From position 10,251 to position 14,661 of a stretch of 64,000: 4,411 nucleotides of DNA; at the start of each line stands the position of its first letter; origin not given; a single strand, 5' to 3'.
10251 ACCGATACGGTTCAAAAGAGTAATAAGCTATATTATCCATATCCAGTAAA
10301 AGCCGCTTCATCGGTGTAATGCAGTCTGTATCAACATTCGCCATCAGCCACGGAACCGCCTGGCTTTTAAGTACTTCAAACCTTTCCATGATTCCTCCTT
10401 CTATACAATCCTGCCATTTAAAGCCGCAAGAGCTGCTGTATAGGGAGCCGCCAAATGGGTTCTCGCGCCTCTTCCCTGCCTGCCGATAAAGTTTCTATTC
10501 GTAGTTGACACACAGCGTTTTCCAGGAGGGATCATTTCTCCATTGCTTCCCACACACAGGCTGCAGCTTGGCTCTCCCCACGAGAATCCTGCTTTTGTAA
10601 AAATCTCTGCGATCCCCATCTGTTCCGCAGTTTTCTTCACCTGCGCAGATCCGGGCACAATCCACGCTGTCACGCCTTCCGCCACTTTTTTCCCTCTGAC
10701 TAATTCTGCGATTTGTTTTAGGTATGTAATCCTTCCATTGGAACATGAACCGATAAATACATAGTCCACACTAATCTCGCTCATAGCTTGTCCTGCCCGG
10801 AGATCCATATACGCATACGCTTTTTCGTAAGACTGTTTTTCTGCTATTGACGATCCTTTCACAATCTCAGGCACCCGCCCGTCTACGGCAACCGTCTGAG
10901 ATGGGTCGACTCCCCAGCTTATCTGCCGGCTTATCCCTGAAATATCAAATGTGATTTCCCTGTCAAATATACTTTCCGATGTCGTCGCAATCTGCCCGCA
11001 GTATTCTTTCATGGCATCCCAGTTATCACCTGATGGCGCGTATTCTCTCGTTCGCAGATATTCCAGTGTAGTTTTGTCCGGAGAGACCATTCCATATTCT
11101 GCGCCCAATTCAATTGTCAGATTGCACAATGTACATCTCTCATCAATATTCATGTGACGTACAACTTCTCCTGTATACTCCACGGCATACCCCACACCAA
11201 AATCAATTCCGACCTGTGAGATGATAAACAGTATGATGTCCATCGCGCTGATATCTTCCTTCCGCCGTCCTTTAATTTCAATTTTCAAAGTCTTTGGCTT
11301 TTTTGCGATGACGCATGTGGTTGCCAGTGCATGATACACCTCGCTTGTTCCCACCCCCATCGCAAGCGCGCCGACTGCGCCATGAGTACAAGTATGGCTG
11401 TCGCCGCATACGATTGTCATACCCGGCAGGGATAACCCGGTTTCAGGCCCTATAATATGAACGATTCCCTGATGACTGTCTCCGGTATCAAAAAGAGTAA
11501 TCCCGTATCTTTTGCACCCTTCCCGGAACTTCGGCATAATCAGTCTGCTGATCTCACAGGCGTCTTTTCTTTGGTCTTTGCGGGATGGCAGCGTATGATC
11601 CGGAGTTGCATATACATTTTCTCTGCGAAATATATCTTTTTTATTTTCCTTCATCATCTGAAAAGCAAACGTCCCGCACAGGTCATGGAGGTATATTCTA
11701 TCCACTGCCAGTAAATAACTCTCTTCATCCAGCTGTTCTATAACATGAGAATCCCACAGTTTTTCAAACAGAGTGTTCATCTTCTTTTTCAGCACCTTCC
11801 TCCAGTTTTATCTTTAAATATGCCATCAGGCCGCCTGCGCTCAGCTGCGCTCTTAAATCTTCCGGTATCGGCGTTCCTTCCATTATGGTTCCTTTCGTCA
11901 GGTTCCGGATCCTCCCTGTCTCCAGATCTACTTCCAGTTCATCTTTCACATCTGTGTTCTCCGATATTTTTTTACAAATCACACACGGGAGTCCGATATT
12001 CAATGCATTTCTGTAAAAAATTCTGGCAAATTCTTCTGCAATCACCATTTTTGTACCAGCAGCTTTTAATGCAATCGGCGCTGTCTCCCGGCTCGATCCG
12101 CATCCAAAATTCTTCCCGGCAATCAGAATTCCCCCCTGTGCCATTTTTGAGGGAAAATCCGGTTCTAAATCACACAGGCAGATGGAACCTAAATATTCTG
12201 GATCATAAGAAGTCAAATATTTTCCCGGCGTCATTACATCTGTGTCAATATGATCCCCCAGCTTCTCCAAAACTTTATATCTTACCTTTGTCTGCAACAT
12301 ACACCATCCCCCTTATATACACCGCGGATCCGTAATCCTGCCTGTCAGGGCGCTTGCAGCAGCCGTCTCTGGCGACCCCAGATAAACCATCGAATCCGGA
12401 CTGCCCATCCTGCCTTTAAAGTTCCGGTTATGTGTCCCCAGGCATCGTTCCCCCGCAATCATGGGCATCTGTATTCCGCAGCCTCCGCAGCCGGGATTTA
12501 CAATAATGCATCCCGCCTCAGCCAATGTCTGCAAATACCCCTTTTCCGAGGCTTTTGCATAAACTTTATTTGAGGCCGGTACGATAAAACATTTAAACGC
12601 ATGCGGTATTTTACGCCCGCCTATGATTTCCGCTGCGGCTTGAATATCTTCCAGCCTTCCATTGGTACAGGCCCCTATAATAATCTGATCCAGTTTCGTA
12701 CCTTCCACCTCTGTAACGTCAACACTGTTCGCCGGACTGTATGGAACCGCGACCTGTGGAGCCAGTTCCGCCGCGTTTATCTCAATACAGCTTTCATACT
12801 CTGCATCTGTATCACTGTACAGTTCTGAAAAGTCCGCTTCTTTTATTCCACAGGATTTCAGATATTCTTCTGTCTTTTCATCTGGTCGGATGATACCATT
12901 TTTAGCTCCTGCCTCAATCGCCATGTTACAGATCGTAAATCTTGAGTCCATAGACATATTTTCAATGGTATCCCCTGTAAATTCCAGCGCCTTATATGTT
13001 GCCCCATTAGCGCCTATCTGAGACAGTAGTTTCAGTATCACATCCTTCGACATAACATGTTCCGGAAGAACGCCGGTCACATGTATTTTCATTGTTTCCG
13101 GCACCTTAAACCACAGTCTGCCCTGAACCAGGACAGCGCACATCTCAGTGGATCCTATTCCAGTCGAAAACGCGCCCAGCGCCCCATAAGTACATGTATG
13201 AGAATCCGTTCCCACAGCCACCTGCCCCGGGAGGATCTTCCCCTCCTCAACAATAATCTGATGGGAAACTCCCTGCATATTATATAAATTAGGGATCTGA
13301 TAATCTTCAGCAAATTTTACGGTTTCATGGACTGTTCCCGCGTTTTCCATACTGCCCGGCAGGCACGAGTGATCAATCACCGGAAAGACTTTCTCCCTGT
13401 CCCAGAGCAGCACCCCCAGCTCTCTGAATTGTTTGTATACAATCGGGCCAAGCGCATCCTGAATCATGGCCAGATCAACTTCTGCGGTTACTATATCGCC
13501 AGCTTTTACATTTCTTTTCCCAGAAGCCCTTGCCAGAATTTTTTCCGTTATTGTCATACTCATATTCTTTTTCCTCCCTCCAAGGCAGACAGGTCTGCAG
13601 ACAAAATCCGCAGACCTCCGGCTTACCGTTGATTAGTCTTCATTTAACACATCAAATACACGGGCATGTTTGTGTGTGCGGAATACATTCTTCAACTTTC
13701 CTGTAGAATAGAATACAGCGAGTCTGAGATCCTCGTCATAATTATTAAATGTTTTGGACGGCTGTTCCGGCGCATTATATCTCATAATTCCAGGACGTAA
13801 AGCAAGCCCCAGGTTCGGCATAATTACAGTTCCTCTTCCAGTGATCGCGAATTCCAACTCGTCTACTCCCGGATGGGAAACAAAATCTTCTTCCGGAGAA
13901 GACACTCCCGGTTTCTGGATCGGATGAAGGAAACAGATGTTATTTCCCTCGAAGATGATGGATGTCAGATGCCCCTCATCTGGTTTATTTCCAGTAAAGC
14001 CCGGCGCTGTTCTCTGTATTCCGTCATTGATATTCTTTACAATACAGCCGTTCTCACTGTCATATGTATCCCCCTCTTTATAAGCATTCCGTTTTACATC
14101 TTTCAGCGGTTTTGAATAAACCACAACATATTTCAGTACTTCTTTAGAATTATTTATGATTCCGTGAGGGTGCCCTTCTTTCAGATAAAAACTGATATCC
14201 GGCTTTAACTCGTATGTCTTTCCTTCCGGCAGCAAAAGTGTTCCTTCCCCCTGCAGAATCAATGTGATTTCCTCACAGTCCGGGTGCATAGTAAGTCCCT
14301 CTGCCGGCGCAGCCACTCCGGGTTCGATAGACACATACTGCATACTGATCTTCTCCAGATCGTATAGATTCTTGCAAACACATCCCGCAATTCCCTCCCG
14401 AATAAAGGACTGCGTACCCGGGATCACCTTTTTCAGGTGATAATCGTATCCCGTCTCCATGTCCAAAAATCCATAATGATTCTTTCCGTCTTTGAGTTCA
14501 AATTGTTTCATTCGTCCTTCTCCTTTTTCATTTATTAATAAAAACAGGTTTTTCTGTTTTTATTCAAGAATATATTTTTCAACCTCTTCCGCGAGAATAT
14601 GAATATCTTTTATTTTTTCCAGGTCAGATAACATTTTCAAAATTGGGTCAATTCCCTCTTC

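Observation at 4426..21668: Candidate undescribed catabolic system: Man-family PTS + twin LeuCD + PrpD + bicupin + LarA + cyclic amidohydrolase + amidase + atypical HUMPS enzyme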

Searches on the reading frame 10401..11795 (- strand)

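Call 3: search_protein_families(library=pfam, proteins=[window:10401-11795:-])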
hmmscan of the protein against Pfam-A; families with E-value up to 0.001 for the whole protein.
window:10401-11795:- (464 aa): 2 families
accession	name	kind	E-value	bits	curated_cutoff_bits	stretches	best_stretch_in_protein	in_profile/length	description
PF00330.25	Aconitase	-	8.5e-141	470.5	28.7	1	11-461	1-463/463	Aconitase family (aconitate hydratase)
PF04412.18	AcnX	-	6.5e-05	22.2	31.5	1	336-419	284-361/400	Aconitase X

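Call 5: search_protein_families(library=ncbifam, proteins=[window:10401-11795:-], max_evalue=0.00001)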
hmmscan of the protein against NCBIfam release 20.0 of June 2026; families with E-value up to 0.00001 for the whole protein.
window:10401-11795:- (464 aa): 19 families
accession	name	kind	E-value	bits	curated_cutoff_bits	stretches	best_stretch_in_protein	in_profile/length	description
NF009116.0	PRK12466.1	subfamily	3.5e-178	593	531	1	5-464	3-463/472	3-isopropylmalate dehydratase large subunit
NF004016.0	PRK05478.1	subfamily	1.1e-176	588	510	1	6-464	3-461/468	3-isopropylmalate dehydratase large subunit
TIGR00170.1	leuC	equivalog_domain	2.7e-158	527.4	560.25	1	7-464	3-461/466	3-isopropylmalate dehydratase large subunit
NF001614.1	PRK00402.1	subfamily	9.2e-101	337.5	385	2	8-305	2-283/415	aconitase/3-isopropylmalate dehydratase large subunit family protein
TIGR01343.1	hacA_fam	subfamily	8.6e-91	304.5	385.7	2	25-303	19-278/412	homoaconitate hydratase family protein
TIGR02086.1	IPMI_arch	subfamily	8e-84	281.7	410.15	2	8-304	2-277/411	3-isopropylmalate dehydratase/homoaconitate hydratase family large subunit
NF040615.1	HacA_Meth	equivalog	2.5e-77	260.4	550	2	23-300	18-282/419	homoaconitase large subunit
TIGR02083.1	LEU2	equivalog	6.5e-75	252.6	610.65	2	27-306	23-284/419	3-isopropylmalate dehydratase large subunit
NF005558.0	PRK07229.1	equivalog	4e-68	230.5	612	1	7-463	3-409/647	aconitate hydratase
TIGR01342.1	acon_putative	hypoth_equivalog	4.8e-44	150.6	719.15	2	91-252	79-236/655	putative aconitate hydratase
TIGR01340.1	aconitase_mito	equivalog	1.3e-33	116.4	825.35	1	21-449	45-458/745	aconitate hydratase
NF006757.0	PRK09277.1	subfamily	5.1e-32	110.5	686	1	127-462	206-557/888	aconitate hydratase AcnA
TIGR00139.1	h_aconitase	equivalog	8e-32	110.4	529.9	1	90-463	84-451/709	homoaconitase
NF009520.0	PRK12881.1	subfamily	1.7e-30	105.5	905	1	127-426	206-511/893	aconitate hydratase AcnA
NF006690.0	PRK09238.1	equivalog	3.1e-24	85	782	1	339-463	689-811/852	bifunctional aconitate hydratase 2/2-methylisocitrate dehydratase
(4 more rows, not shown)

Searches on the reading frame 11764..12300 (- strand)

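Call 3: search_protein_families(library=pfam, proteins=[window:11764-12300:-])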
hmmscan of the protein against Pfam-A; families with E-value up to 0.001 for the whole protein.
window:11764-12300:- (178 aa): 1 family
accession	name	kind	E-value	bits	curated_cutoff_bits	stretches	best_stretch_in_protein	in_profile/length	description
PF00694.25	Aconitase_C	-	2.4e-17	63.9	22.8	1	55-104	73-123/131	Aconitase C-terminal domain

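Call 5: search_protein_families(library=ncbifam, proteins=[window:11764-12300:-], max_evalue=0.00001)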
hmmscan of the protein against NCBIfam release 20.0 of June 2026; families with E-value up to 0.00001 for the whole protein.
window:11764-12300:- (178 aa): 14 families
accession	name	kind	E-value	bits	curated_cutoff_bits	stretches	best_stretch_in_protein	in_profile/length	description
TIGR02087.1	LEUD_arch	subfamily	3.1e-52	176.5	108.95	1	13-163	5-155/157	LeuD/DmdB family oxidoreductase small subunit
TIGR02084.1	leud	equivalog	1.9e-49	167.4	245.85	1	13-163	5-155/156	3-isopropylmalate dehydratase small subunit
NF040625.1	HacB2_Meth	equivalog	1.4e-45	154.6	230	1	7-164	5-159/161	homoaconitase small subunit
NF040604.2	HacB_Meth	equivalog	1.3e-44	151.9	230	1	12-163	8-158/159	homoaconitase small subunit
NF010629.0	PRK14023.1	equivalog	4e-33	114.6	229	1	13-163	6-155/166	homoaconitate hydratase small subunit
NF002458.0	PRK01641.1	subfamily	4.9e-24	85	167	1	16-133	17-152/202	3-isopropylmalate dehydratase small subunit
TIGR00139.1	h_aconitase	equivalog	3.6e-17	62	529.9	1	16-104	540-630/709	homoaconitase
TIGR00171.1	leuD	equivalog_domain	2.7e-16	59.9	116.25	1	54-131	68-151/188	3-isopropylmalate dehydratase small subunit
NF005558.0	PRK07229.1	equivalog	3.6e-15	55.6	612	1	2-127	466-596/647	aconitate hydratase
TIGR01342.1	acon_putative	hypoth_equivalog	7.9e-12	44.2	719.15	1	5-125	468-599/655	putative aconitate hydratase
TIGR01341.1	aconitase_1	equivalog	5.6e-09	34.3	945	1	53-133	746-826/876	aconitate hydratase AcnA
NF006757.0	PRK09277.1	subfamily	9.2e-09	33.5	686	1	55-107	757-810/888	aconitate hydratase AcnA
NF009520.0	PRK12881.1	subfamily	3.3e-07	28.4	905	1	55-107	762-815/893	aconitate hydratase AcnA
TIGR02333.1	2met_isocit_dHY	equivalog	8.5e-06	23.9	1419.85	0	55-106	731-782/858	Fe/S-dependent 2-methylisocitrate dehydratase AcnD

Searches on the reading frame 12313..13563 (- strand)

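Call 4: search_protein_families(library=pfam, proteins=[window:12313-13563:-])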
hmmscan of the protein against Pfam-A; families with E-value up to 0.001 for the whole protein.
window:12313-13563:- (416 aa): 2 families
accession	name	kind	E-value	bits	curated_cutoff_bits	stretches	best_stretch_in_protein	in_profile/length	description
PF00330.25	Aconitase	-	3.5e-99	333.3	28.7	2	8-285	2-305/463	Aconitase family (aconitate hydratase)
PF04412.18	AcnX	-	0.00041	19.6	31.5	1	288-362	288-360/400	Aconitase X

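Call 6: search_protein_families(library=ncbifam, proteins=[window:12313-13563:-], max_evalue=0.00001)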
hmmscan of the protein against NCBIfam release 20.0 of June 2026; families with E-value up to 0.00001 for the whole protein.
window:12313-13563:- (416 aa): 19 families
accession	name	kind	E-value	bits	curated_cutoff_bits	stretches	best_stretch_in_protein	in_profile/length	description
NF001614.1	PRK00402.1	subfamily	5.6e-164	545.7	385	1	3-414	1-415/415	aconitase/3-isopropylmalate dehydratase large subunit family protein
TIGR02086.1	IPMI_arch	subfamily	1e-152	508.6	410.15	1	3-414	1-410/411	3-isopropylmalate dehydratase/homoaconitate hydratase family large subunit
TIGR01343.1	hacA_fam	subfamily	3.2e-151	503.6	385.7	1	4-414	1-412/412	homoaconitate hydratase family protein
TIGR02083.1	LEU2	equivalog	7.8e-138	459.9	610.65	1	3-414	1-417/419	3-isopropylmalate dehydratase large subunit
NF040615.1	HacA_Meth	equivalog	2.8e-130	434.8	550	1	3-412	1-417/419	homoaconitase large subunit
NF005558.0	PRK07229.1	equivalog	5.9e-101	339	612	1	1-414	1-413/647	aconitate hydratase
NF009116.0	PRK12466.1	subfamily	8.3e-96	321.4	531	2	24-285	24-305/472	3-isopropylmalate dehydratase large subunit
NF004016.0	PRK05478.1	subfamily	8.2e-89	298.3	510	2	4-285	5-303/468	3-isopropylmalate dehydratase large subunit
TIGR01342.1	acon_putative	hypoth_equivalog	3.1e-88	296.6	719.15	1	4-414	1-410/655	putative aconitate hydratase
TIGR00170.1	leuC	equivalog_domain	1.3e-73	248.2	560.25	2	95-285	103-302/466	3-isopropylmalate dehydratase large subunit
TIGR00139.1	h_aconitase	equivalog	2.2e-66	224.7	529.9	2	5-237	4-242/709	homoaconitase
TIGR01340.1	aconitase_mito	equivalog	1.4e-45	155.9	825.35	1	86-410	122-472/745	aconitate hydratase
NF006690.0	PRK09238.1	equivalog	1.8e-42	145.3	782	2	246-411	647-812/852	bifunctional aconitate hydratase 2/2-methylisocitrate dehydratase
NF008503.0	PRK11413.1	equivalog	1.1e-37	129.4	641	2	98-288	128-316/753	hydratase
NF006757.0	PRK09277.1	subfamily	1.1e-31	109.4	686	1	95-289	185-391/888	aconitate hydratase AcnA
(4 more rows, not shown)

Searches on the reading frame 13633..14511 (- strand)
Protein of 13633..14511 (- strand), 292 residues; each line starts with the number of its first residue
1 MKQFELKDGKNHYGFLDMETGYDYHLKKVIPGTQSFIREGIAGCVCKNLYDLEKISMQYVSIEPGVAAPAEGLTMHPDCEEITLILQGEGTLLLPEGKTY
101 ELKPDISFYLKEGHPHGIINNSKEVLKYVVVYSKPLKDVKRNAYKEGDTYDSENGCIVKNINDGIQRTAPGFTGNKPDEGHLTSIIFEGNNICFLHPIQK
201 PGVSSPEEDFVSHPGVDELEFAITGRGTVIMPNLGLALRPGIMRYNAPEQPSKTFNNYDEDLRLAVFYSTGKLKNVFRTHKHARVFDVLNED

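Call 4: search_protein_families(library=pfam, proteins=[window:13633-14511:-])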
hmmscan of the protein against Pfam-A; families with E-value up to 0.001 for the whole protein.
window:13633-14511:- (292 aa): 1 family
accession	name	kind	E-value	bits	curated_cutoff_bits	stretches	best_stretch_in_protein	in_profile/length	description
PF07883.17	Cupin_2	-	2.3e-13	50.1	27.2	1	60-132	3-70/70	Cupin domain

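Call 6: search_protein_families(library=ncbifam, proteins=[window:13633-14511:-], max_evalue=0.00001)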
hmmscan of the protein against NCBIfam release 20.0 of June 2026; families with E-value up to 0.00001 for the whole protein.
window:13633-14511:- (292 aa): 0 families

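Call 21: search_solved_structures(query=window:13633-14511:-, max_evalue=0.01)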
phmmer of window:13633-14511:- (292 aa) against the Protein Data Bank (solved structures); distinct sequences matched with E-value up to 0.01: 2.
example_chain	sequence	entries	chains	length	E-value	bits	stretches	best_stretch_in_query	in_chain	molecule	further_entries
2vqa_A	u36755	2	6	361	0.00026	23.4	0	60-133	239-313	SLL1358 PROTEIN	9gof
3ht1_A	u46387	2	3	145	0.00044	22.7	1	78-151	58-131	RemF protein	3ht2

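Call 27: find_homologous_proteins(query=window:13633-14511:-, max_evalue=0.00001)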
Query window:13633-14511:- (292 aa): 15 proteins with E <= 0.00001 among 798 candidates.
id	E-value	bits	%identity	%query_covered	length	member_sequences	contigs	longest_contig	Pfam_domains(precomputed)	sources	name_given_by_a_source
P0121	7.8e-199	677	100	100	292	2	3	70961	PF07883.18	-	-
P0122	2.4e-164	564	84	100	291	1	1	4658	PF07883.18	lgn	-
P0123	3.6e-162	557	83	100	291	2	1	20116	PF07883.18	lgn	-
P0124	5.8e-160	549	80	100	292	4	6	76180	PF07883.18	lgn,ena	-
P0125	6.8e-158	543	80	100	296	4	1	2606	PF07883.18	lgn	-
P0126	8.8e-156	536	78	100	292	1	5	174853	PF07883.18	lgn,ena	-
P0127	2.0e-153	528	80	100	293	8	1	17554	PF07883.18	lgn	-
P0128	2.4e-120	419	64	99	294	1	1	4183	PF07883.18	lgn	-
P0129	1.3e-107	377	60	99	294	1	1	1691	PF07883.18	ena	-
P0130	2.6e-106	373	57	99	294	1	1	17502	PF07883.18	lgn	-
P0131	2.8e-106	373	57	99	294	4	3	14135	PF07883.18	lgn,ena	-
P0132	8.2e-104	365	57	99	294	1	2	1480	PF07883.18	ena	-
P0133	2.1e-102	360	55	99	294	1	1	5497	PF07883.18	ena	-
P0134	2.0e-82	295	58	80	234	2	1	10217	PF07883.18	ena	-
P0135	8.0e-41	158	49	60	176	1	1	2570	PF07883.18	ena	-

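Call 28: find_encoding_contigs(protein=P0123, flank=10000, max_places=1)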
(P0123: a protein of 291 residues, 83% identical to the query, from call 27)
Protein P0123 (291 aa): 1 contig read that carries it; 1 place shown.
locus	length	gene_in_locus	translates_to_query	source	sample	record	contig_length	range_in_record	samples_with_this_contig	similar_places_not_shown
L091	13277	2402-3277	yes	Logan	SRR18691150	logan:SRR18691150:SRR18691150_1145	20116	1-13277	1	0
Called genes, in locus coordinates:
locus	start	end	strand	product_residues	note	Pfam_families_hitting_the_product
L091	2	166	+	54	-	?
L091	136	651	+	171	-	PF04909:Amidohydro_2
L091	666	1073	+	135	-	PF00903:Glyoxalase, PF13669:Glyoxalase_4, PF22677:Ble-like_N (weak)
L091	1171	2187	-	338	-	PF00356:LacI, PF00532:Peripla_BP_1, PF13377:Peripla_BP_3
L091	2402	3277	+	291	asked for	PF07883:Cupin_2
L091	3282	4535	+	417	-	PF00330:Aconitase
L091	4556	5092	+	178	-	PF00694:Aconitase_C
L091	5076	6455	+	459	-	PF00330:Aconitase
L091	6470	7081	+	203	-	PF00694:Aconitase_C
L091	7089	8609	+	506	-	PF00005:ABC_tran, PF13304:AAA_21 (faint), PF00005:ABC_tran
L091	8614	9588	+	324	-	PF02653:BPD_transp_2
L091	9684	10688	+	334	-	PF13407:Peripla_BP_4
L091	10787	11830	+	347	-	PF08240:ADH_N, PF16912:Glu_dehyd_C, PF00107:ADH_zinc_N, PF13602:ADH_zinc_N_2 (faint)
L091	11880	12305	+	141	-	PF05025:RbsD_FucU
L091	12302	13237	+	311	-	PF00795:CN_hydrolase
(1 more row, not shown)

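Call 29: find_encoding_contigs(protein=P0130, flank=10000, max_places=1)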
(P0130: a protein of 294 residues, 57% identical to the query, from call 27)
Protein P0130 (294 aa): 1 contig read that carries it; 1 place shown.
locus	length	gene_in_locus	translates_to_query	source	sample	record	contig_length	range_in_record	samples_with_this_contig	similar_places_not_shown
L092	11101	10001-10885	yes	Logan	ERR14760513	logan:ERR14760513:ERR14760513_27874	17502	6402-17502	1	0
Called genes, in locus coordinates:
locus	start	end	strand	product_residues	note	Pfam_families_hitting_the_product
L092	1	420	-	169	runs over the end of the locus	PF03830:PTSIIB_sorb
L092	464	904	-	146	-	PF03610:EIIA-man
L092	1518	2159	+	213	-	PF08348:PAS_6, PF13309:HTH_22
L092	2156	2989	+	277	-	PF00702:Hydrolase, PF08282:Hydrolase_3, PF05116:S6PP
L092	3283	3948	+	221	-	PF04199:Cyclase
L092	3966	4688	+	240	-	PF04199:Cyclase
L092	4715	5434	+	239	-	PF00037:Fer4 (weak), PF12797:Fer4_2 (faint), PF12838:Fer4_7 (weak), PF13187:Fer4_9 (weak), PF14697:Fer4_21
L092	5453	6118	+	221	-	-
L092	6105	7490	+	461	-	PF03972:MmgE_PrpD_N, PF19305:MmgE_PrpD_C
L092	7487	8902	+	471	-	PF01425:Amidase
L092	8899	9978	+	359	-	PF08240:ADH_N, PF00107:ADH_zinc_N, PF13602:ADH_zinc_N_2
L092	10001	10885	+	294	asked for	PF07883:Cupin_2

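Call 44: predict_structure(alignment_id=A2)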
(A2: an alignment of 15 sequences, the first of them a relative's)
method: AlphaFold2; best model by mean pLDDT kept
length: 292 residues; sequences in the alignment: 15
mean_pLDDT: 87.0   pTM: 0.87
mean pLDDT of the five models: 87.0, 85.1, 85.0, 83.6, 80.3
residues with pLDDT >= 90: 190; 70-90: 65; 50-70: 22; < 50: 15
segments of 3 or more residues with pLDDT < 50: 1-4, 282-292
pLDDT, mean of each block of 10 residues (from residue 1): 52 90 92 91 96 96 97 94 98 94 98 97 97 96 90 91 81 63 91 95 78 88 93 84 91 89 96 78 41 40
secondary structure, 60 per line:
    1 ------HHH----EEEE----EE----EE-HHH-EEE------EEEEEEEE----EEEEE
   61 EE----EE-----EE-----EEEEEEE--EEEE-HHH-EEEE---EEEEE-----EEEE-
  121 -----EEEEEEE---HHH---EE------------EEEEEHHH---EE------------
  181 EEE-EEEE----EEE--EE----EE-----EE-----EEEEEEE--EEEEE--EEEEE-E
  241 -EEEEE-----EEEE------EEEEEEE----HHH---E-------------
elements in order: E14-17 E35-37 E44-51 E56-62 E81-87 E90-93 E99-102 E106-110 E116-119 E126-132 E156-160 E181-183 E185-188 E193-195 E218-224 E227-231 E234-238 E242-246 E252-255 E262-268

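Call 49: fold_search(model_id=the predicted structure, library=pdb)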
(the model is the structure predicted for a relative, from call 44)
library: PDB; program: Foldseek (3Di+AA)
matches with E <= 10: 1837; with E <= 0.001: 513
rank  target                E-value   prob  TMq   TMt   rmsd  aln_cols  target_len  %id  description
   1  1sq4_B                2.1e-16  1.00  0.64  0.69   8.2       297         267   11  Crystal Structure of the Putative Glyoxylate Induced Protein from Pseudomonas aeruginosa, Northeast Structural Genomic (released 2004-04-06)
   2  1sq4_A                3.2e-16  1.00  0.62  0.67   8.6       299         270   11  Crystal Structure of the Putative Glyoxylate Induced Protein from Pseudomonas aeruginosa, Northeast Structural Genomic (released 2004-04-06)
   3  2vqa_C                9.1e-16  1.00  0.58  0.49   5.9       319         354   15  Protein-folding location can regulate Mn versus Cu- or Zn-binding. Crystal Structure of MncA. (released 2008-10-28)
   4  5vg3_B                1.1e-15  1.00  0.54  0.43   8.2       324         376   12  Structure of Oxalate Decarboxylase from Bacillus subtilis at pH 4.6 (released 2017-10-18)
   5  6ufi                  2.0e-15  1.00  0.53  0.42   7.5       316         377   13  W96Y Oxalate Decarboxylase (Bacillus subtilis) (released 2020-09-30)
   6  5vg3_A                2.2e-15  1.00  0.55  0.43   7.3       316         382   13  Structure of Oxalate Decarboxylase from Bacillus subtilis at pH 4.6 (released 2017-10-18)
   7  1uw8                  2.2e-15  1.00  0.55  0.44   7.1       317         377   13  CRYSTAL STRUCTURE OF OXALATE DECARBOXYLASE (released 2004-02-19)
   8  2uya                  2.2e-15  1.00  0.53  0.43   7.5       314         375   13  DEL162-163 mutant of Bacillus subtilis Oxalate Decarboxylase OxdC (released 2007-08-21)
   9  2uy8                  2.5e-15  1.00  0.58  0.46   7.2       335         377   12  R92A mutant of Bacillus subtilis Oxalate Decarboxylase OxdC (released 2007-08-21)
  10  2vqa_A                2.5e-15  1.00  0.55  0.47   7.8       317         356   14  Protein-folding location can regulate Mn versus Cu- or Zn-binding. Crystal Structure of MncA. (released 2008-10-28)
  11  1sfn_A                3.6e-15  1.00  0.63  0.74   4.8       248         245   13  Crystal structure of protein DR1152 from Deinococcus radiodurans R1, Pfam DUF861 (released 2004-06-22)
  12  2uyb                  3.6e-15  1.00  0.55  0.44   7.3       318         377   12  S161A mutant of Bacillus subtilis Oxalate Decarboxylase OxdC (released 2007-08-21)
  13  1sef                  4.4e-15  1.00  0.66  0.76   6.5       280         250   11  Crystal structure of cupin domain protein EF2996 from Enterococcus faecalis (released 2004-06-22)
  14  3s0m                  4.7e-15  1.00  0.55  0.44   7.1       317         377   12  A Structural Element that Modulates Proton-Coupled Electron Transfer in Oxalate Decarboxylase (released 2012-04-25)
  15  8hfb_B                4.9e-15  1.00  0.67  0.63   6.7       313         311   12  Evolved variant of quercetin 2,4-dioxygenase from Bacillus subtilis (released 2023-03-08)
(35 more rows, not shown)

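Call 52: find_related_loci(query=A2, collection=metagenome_contigs, flank=10000)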
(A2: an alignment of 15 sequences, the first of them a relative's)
Query A2 (292 aa) in metagenome_contigs; peptide patterns used: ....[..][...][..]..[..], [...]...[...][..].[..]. (x = any residue, [..] = any of these).
114 stretches matched a pattern; 4 encode a relative of the query (tblastn E <= 1e-3); 4 distinct loci.
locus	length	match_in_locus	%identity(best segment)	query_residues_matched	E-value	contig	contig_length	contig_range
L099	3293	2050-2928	58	1-290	5e-116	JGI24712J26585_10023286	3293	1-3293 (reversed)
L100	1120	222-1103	57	1-290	4e-121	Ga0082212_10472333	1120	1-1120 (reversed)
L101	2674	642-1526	47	1-290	1e-88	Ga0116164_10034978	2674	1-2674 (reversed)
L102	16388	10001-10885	44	1-290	7e-79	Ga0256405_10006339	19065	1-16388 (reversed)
